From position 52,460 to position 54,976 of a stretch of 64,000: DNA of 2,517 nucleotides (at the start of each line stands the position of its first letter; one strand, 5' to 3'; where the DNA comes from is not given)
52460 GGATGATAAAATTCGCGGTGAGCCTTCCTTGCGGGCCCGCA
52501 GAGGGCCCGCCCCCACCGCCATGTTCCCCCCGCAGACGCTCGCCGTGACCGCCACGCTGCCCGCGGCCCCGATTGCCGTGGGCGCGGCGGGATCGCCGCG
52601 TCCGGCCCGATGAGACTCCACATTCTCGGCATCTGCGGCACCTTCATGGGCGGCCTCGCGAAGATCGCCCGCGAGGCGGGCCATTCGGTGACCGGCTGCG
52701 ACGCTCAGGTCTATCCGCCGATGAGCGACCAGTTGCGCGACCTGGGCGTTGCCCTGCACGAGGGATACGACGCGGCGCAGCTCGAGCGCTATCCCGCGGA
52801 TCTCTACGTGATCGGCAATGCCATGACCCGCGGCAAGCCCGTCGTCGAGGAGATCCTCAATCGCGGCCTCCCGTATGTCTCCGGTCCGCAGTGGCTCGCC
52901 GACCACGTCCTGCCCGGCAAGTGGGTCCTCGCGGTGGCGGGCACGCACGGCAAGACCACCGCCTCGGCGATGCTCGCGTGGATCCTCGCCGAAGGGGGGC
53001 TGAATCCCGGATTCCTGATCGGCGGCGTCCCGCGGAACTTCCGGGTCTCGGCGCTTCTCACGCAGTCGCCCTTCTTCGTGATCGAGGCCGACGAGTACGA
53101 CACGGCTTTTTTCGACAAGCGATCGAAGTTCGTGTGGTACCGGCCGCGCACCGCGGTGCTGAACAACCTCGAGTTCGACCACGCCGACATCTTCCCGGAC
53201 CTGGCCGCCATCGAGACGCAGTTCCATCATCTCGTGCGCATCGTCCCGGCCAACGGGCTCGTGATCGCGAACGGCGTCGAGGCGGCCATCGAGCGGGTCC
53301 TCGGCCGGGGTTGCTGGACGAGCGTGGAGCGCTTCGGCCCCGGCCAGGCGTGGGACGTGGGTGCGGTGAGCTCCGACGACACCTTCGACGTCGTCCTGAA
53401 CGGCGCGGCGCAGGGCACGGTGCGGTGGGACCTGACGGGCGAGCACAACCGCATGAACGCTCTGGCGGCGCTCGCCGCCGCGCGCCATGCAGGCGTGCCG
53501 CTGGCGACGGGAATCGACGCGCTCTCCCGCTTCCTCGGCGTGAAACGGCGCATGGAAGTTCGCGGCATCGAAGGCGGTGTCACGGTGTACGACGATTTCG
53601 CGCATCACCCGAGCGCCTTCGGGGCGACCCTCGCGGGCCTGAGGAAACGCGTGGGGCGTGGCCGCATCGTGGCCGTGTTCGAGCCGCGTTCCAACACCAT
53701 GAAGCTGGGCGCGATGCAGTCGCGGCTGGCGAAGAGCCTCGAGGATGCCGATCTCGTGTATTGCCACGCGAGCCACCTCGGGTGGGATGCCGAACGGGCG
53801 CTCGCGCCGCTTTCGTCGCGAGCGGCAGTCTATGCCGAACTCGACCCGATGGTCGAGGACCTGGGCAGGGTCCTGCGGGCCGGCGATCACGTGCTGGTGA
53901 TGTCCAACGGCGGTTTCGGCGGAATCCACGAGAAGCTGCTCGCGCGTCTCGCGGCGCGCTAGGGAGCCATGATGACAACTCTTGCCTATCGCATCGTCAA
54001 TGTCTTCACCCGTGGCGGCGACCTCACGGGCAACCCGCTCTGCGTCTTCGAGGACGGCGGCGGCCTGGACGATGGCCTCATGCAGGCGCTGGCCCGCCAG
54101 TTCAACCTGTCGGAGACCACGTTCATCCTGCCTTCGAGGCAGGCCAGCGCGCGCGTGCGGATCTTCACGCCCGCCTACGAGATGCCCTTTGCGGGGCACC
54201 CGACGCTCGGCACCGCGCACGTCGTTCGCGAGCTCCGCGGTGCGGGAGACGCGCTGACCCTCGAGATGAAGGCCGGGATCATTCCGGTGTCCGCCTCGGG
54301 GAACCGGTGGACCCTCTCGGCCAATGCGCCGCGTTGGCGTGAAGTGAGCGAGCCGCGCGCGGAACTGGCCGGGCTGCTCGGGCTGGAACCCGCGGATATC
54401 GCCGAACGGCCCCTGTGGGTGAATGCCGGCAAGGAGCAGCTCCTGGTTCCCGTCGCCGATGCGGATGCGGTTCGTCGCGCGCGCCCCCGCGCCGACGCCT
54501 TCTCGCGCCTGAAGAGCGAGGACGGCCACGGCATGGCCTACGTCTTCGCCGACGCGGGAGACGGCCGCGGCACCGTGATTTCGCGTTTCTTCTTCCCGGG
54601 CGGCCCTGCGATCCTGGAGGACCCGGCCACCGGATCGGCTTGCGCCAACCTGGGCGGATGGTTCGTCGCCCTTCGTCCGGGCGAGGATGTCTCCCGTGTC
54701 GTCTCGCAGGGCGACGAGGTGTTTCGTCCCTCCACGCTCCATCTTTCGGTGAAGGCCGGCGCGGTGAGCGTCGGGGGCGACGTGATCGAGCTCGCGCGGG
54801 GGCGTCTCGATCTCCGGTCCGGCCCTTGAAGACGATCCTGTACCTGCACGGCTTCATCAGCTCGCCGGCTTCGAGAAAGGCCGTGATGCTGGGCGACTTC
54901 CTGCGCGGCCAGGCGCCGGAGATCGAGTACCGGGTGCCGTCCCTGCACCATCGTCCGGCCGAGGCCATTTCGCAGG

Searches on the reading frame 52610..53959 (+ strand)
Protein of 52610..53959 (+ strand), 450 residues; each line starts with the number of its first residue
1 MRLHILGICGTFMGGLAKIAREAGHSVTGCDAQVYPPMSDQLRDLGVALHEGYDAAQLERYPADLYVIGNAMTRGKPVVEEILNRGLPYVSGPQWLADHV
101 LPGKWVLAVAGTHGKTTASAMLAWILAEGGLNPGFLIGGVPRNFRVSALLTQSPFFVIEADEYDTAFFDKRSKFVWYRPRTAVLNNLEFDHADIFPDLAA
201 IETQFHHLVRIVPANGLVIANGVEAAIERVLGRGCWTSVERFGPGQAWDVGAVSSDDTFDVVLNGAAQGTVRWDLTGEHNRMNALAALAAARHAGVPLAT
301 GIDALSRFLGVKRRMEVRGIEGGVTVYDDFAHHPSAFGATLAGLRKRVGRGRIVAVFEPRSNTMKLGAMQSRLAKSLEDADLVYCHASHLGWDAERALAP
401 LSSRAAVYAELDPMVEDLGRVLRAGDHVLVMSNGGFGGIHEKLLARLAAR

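Call 88: search_protein_families(library=pfam, proteins=[window:52610-53959:+], max_evalue=0.00001)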
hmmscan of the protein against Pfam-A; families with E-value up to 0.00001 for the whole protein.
window:52610-53959:+ (450 aa): 3 families
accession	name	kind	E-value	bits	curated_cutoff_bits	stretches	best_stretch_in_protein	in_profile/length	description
PF01225.30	Mur_ligase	-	2e-20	73.4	21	1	3-99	2-90/95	Mur ligase family, catalytic domain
PF08245.18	Mur_ligase_M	-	1.8e-17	64.4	24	1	109-291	1-200/200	Mur ligase middle domain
PF02875.26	Mur_ligase_C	-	3.1e-17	64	28.4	1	313-434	1-127/127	Mur ligase, glutamate ligase domain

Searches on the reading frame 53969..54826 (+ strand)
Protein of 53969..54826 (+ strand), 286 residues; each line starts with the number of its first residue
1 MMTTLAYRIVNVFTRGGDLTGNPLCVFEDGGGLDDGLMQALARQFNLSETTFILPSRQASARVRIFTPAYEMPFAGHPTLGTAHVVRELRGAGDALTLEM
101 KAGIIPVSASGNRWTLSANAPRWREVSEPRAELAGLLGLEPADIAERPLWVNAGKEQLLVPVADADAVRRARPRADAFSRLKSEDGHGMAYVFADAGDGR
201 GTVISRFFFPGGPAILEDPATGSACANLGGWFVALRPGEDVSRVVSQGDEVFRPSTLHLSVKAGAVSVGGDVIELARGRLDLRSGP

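Call 88: search_protein_families(library=pfam, proteins=[window:53969-54826:+], max_evalue=0.00001)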
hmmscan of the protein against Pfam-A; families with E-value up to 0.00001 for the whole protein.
window:53969-54826:+ (286 aa): 1 family
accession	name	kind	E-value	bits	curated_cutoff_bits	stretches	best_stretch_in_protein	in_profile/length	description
PF02567.21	PhzC-PhzF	-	1.9e-48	165.8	27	1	10-270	1-273/281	Phenazine biosynthesis-like protein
